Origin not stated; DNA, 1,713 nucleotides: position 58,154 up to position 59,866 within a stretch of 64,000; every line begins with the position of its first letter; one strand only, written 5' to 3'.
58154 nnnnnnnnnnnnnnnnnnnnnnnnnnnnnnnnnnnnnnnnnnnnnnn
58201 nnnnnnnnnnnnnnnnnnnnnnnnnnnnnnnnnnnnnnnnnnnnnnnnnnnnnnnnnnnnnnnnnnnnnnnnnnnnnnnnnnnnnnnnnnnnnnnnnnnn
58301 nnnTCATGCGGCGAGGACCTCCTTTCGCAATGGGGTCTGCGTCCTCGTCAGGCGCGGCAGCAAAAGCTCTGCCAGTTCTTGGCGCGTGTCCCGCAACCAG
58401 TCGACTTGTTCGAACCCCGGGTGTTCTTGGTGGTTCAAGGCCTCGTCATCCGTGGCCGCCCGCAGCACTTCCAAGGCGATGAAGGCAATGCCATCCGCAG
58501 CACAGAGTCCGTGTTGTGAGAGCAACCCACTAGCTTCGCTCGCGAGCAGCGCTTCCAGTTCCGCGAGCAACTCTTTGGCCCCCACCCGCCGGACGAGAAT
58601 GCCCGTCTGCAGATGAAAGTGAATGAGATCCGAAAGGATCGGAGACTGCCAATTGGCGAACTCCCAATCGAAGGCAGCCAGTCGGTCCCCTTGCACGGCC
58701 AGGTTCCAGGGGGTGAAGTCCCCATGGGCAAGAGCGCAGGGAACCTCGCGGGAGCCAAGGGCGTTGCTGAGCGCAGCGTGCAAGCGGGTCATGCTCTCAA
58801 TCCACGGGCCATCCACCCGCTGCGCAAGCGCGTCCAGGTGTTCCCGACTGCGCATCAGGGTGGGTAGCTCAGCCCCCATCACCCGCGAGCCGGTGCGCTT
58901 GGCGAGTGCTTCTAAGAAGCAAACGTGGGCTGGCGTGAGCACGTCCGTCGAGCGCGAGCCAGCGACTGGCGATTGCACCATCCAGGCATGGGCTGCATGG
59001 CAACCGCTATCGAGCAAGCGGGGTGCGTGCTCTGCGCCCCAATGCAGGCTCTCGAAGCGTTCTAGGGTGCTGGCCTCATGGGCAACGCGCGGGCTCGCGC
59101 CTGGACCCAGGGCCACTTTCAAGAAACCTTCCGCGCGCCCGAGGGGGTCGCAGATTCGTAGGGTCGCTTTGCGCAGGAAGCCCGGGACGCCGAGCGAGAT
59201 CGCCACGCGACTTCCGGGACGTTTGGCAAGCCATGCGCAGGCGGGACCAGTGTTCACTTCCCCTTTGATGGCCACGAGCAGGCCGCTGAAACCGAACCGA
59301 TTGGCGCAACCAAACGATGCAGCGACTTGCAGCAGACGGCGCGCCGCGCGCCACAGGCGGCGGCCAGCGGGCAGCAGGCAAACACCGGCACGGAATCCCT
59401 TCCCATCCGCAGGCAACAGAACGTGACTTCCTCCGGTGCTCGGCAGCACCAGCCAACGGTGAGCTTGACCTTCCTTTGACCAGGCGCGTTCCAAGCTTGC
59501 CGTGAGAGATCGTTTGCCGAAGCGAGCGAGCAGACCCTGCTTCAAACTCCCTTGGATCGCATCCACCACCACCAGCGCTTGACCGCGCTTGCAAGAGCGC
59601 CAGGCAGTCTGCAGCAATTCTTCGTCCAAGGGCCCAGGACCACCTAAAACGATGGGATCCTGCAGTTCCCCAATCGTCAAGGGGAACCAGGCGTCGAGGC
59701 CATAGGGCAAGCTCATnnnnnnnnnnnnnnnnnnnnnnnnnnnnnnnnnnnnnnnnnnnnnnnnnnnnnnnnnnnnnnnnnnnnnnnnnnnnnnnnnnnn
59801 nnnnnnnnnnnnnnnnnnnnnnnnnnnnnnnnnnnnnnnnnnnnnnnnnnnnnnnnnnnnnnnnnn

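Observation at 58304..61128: Kinase-like and NTase/P-loop-kinase fusion genes embedded in the EPS operon between Wzc and Wzy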

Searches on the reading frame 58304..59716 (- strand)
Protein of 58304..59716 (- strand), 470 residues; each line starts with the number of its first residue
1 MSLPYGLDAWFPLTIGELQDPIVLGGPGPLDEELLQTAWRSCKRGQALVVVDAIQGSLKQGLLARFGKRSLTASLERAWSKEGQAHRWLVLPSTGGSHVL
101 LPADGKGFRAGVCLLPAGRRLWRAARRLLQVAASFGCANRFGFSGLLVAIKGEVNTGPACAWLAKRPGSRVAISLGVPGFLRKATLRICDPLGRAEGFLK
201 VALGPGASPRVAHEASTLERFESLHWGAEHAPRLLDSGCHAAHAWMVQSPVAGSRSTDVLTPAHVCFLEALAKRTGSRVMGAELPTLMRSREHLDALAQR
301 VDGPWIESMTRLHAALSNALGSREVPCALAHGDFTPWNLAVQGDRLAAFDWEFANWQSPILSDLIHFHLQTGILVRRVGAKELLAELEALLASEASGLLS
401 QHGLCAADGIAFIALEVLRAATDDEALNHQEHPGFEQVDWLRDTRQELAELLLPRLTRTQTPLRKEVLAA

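Call 3: search_protein_families(library=pfam, proteins=[window:58304-59716:-], max_evalue=0.01)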
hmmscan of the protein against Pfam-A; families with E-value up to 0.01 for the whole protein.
window:58304-59716:- (470 aa): 1 family
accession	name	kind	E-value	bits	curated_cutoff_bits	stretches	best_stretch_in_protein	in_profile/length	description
PF01636.29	APH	-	9.9e-06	25.9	23.2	1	280-365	124-207/239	Phosphotransferase enzyme family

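Call 4: search_protein_families(library=ncbifam, proteins=[window:58304-59716:-], max_evalue=0.01)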
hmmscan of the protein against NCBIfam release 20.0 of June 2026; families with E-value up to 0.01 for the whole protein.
window:58304-59716:- (470 aa): 0 families

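Call 6: find_homologous_proteins(query=window:58304-59716:-)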
Query window:58304-59716:- (470 aa): 18 proteins with E <= 0.001 among 8000 candidates.
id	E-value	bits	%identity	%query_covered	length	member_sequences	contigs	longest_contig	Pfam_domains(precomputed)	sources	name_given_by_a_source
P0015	0.0e+0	1057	100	100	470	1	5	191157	PF01636.30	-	-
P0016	2.9e-179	615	61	100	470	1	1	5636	-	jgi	jgi:hypothetical protein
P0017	1.6e-153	530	55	100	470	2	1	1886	PF01636.30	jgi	jgi:hypothetical protein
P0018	1.5e-139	484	55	95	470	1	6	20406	-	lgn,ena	-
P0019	1.8e-137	477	52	98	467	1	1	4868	PF01636.30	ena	-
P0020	2.9e-125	437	50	100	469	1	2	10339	PF01636.30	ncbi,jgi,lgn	ncbi:MAG: hypothetical protein ACI9F9_000796 [Candidatus Paceibacteria bacterium]|jgi:hypothetical p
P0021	1.6e-101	359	54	71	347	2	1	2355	-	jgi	jgi:hypothetical protein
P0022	3.5e-90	321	41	96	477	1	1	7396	-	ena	-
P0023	8.9e-87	310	44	96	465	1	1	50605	PF01636.30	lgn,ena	-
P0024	7.0e-67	245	35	99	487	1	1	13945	PF01636.30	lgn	-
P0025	7.8e-63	231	36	96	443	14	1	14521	PF01636.30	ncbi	-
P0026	1.7e-23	101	28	80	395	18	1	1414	-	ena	-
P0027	2.7e-9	55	27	75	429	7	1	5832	-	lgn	-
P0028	7.2e-7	47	30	62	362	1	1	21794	PF01636.30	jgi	jgi:Phosphotransferase enzyme family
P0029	2.4e-5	42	28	44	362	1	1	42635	PF01636.30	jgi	jgi:Phosphotransferase enzyme family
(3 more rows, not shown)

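Call 10: search_solved_structures(query=A2, max_evalue=10, show_alignments=3)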
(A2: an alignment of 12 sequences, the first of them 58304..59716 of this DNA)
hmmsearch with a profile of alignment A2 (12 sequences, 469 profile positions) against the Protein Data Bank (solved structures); distinct sequences matched with E-value up to 10: 8.
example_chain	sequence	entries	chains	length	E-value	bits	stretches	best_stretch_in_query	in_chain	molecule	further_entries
8v3v_A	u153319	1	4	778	0.00067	21.7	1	263-369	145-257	Acyl-Coenzyme A dehydrogenase family, member 11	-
9qos_A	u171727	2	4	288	0.0016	20.5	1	184-306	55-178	Aminoglycoside 3'-phosphotransferase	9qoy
4h05_A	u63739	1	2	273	0.0019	20.2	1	196-342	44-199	Aminoglycoside-O-phosphotransferase VIII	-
4r77_B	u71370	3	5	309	0.017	17.1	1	287-360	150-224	Choline kinase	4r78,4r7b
4azw_A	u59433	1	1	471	0.017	17.1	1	213-261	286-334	WBDD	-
4uw0_A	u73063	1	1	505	0.019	17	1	213-261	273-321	WBDD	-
8v3u_A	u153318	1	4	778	0.027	16.4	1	263-369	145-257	Acyl-Coenzyme A dehydrogenase family, member 11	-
3dxq_A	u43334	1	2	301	0.065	15.2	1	313-360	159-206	choline/ethanolamine kinase family protein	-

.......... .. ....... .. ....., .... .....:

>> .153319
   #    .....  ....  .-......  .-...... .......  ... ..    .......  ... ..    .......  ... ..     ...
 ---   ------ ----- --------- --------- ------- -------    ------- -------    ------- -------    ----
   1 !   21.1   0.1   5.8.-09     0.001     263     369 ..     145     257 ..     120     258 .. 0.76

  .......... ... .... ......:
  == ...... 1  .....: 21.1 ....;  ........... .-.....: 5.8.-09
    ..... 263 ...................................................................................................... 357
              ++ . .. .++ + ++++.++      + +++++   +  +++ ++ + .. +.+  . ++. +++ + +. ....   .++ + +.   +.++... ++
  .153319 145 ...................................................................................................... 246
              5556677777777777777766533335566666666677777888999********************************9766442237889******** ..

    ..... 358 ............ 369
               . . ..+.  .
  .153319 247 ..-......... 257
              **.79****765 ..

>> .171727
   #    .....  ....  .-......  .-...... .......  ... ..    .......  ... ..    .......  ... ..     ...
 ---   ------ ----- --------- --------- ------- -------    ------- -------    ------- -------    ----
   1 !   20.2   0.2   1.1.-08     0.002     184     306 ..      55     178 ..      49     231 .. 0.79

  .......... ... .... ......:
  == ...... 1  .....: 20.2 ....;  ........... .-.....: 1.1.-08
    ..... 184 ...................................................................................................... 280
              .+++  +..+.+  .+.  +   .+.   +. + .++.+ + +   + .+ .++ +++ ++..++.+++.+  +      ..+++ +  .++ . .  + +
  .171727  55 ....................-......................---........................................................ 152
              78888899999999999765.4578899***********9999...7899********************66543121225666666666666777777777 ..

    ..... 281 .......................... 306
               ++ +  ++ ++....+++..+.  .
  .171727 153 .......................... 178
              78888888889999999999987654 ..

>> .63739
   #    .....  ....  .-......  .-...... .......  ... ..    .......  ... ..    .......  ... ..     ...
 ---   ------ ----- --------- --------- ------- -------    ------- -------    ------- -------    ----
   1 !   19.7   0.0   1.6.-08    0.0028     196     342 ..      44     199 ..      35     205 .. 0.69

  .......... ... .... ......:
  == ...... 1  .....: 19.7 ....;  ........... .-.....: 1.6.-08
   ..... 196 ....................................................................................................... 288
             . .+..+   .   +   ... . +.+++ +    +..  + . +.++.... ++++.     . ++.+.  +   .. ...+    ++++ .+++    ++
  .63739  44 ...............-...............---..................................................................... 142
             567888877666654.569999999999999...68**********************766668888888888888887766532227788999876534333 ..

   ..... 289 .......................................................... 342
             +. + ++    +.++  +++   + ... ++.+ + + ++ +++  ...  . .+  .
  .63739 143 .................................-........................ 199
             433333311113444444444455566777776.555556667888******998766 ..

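Call 25: predict_structure(alignment_id=A2)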
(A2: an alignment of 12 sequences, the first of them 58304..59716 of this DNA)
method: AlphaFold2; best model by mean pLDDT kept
length: 470 residues; sequences in the alignment: 12
mean_pLDDT: 90.5   pTM: 0.89
mean pLDDT of the five models: 90.5, 89.7, 89.2, 88.4, 87.9
residues with pLDDT >= 90: 330; 70-90: 122; 50-70: 8; < 50: 10
segments of 3 or more residues with pLDDT < 50: 461-470
pLDDT, mean of each block of 10 residues (from residue 1): 89 94 82 94 95 88 90 94 94 88 86 82 87 89 94 86 93 90 94 93 94 97 88 96 95 91 93 95 94 94 95 95 94 95 94 95 95 91 96 90 91 96 90 77 95 86 39
secondary structure, 60 per line:
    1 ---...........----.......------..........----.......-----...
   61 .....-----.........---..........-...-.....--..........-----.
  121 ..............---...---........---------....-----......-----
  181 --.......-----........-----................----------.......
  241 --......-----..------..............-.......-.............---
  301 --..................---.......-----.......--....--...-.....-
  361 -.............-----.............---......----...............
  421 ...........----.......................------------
elements in order: H4-14 E19-25 H32-41 E46-52 H58-65 H71-79 E83-92 E98-102 H105-114 H120-134 E144-151 H161-164 E170-175 E183-189 E195-202 H208-223 E234-240 E243-248 H262-275 E277-280 H285-297 H303-320 E324-330 E339-342 E345-348 E355-359 H362-374 H380-392 H396-401 H406-431 H436-458

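Call 28: fold_search(model_id=the predicted structure, library=pdb)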
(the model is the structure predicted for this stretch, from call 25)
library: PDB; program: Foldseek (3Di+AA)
matches with E <= 10: 1984; with E <= 0.001: 238
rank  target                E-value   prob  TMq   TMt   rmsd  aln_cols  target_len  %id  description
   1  1nd4_A                5.9e-08  1.00  0.36  0.60   6.2       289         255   18  Crystal structure of aminoglycoside-3'-phosphotransferase-IIa (released 2003-09-16)
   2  9qos_B                1.5e-07  1.00  0.34  0.58   6.3       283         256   18  APH(3')-IIb with an inhibitor (released 2026-02-11)
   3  9qos_A                1.9e-07  1.00  0.35  0.59   6.2       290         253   18  APH(3')-IIb with an inhibitor (released 2026-02-11)
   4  3w0p                  2.0e-07  1.00  0.41  0.62   5.2       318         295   14  Crystal structure of a thermostable mutant of aminoglycoside phosphotransferase APH(4)-Ia (D198A), ternary complex with  (released 2013-08-07)
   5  9qoy_A                2.8e-07  1.00  0.34  0.55   6.5       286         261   20  Pseudomonas aeruginosa APH(3")-IIb - Wild Type (released 2026-04-08)
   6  3w0n                  3.5e-07  1.00  0.41  0.62   4.9       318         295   15  Crystal structure of a thermostable mutant of aminoglycoside phosphotransferase APH(4)-Ia, ternary complex with AMP-PNP  (released 2013-08-07)
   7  3w0m                  3.8e-07  1.00  0.41  0.61   5.0       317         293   15  Crystal structure of a thermostable mutant of aminoglycoside phosphotransferase APH(4)-Ia, apo form (released 2013-08-07)
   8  3w0r                  5.0e-07  1.00  0.41  0.61   5.1       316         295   14  Crystal structure of a thermostable mutant of aminoglycoside phosphotransferase APH(4)-Ia (N202A), ternary complex with  (released 2013-08-07)
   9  3w0q                  8.6e-07  1.00  0.41  0.62   5.2       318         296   14  Crystal structure of a thermostable mutant of aminoglycoside phosphotransferase APH(4)-Ia (N203A), ternary complex with  (released 2013-08-07)
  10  4fex_C                1.5e-06  1.00  0.32  0.52  10.3       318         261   14  Crystal structure of the aminoglycoside phosphotransferase APH(3')-Ia, with substrate kanamycin and small molecule inh (released 2012-06-20)
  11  4h05_B                1.6e-06  1.00  0.33  0.53  10.2       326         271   15  Crystal structure of aminoglycoside-3'-phosphotransferase of type VIII (released 2014-04-09)
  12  3w0s                  1.7e-06  1.00  0.41  0.61   5.2       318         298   14  Crystal structure of aminoglycoside phosphotransferase APH(4)-Ia, ternary complex with AMP-PNP and hygromycin B (released 2013-08-07)
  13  9qoy_B                1.7e-06  1.00  0.33  0.54   6.7       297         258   18  Pseudomonas aeruginosa APH(3")-IIb - Wild Type (released 2026-04-08)
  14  4fev_E                2.1e-06  1.00  0.34  0.55   6.4       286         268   16  Crystal structure of the aminoglycoside phosphotransferase APH(3')-Ia, with substrate kanamycin and small molecule inh (released 2012-06-20)
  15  4gkh_H                2.2e-06  1.00  0.35  0.59   6.5       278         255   16  Crystal structure of the aminoglycoside phosphotransferase APH(3')-Ia, with substrate kanamycin and small molecule inh (released 2012-09-05)
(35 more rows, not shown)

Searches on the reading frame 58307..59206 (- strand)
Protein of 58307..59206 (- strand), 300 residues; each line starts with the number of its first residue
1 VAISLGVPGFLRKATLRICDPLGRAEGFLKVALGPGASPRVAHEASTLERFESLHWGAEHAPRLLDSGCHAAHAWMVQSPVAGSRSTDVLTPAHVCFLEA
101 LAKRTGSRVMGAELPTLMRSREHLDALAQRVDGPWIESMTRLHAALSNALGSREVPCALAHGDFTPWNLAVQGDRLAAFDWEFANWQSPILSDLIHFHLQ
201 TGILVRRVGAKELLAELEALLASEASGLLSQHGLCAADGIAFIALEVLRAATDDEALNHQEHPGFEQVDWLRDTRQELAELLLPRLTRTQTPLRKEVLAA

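Call 22: search_protein_families(library=pfam, proteins=[window:58307-59206:-], max_evalue=10)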
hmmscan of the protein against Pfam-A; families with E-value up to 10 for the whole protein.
seq(300 aa): 1 family
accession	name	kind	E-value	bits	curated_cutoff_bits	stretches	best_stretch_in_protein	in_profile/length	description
PF01636.29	APH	-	4.9e-06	26.9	23.2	1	109-195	123-207/239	Phosphotransferase enzyme family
